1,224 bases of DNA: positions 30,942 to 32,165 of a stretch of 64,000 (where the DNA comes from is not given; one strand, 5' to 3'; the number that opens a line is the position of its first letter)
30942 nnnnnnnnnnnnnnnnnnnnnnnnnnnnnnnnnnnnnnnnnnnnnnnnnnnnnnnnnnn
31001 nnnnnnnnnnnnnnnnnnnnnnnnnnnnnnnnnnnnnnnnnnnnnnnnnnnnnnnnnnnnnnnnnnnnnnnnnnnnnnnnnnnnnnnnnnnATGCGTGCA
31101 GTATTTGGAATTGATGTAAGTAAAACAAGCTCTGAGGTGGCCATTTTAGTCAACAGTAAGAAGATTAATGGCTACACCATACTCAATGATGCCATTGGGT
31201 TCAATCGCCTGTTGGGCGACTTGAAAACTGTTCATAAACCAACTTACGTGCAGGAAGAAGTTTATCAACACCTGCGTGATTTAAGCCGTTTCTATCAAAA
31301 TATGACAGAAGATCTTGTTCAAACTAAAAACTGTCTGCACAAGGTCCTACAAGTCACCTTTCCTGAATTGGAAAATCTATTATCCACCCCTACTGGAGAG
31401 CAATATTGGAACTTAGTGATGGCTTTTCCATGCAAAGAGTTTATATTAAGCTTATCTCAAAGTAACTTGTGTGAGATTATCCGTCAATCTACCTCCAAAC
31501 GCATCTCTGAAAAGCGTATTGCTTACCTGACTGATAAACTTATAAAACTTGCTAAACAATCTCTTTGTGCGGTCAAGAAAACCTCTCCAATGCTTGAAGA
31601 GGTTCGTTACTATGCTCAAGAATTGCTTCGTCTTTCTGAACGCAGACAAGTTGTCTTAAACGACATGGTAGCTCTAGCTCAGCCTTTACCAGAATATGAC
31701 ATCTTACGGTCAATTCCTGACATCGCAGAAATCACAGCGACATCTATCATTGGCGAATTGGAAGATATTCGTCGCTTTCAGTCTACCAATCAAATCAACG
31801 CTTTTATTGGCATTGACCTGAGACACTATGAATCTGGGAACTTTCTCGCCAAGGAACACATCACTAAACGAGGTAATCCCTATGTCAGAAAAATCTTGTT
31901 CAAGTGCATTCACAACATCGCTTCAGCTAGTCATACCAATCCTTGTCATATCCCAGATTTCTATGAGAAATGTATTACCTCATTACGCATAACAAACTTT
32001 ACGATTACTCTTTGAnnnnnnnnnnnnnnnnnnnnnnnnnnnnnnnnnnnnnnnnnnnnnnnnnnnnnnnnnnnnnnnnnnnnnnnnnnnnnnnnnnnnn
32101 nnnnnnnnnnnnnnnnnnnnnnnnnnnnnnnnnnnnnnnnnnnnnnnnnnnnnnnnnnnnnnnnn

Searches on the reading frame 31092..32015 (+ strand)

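Call 58: search_protein_families(library=pfam, proteins=[window:31092-32015:+], max_evalue=0.001)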
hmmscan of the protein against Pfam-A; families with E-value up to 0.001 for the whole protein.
window:31092-32015:+ (307 aa): 2 families
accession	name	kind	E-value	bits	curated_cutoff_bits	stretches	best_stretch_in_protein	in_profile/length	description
PF02371.22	Transposase_20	-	1.9e-18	67.1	21.3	1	203-278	2-77/87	Transposase IS116/IS110/IS902 family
PF01548.23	DEDD_Tnp_IS110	-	2.9e-10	40.6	29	1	48-91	112-155/155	Transposase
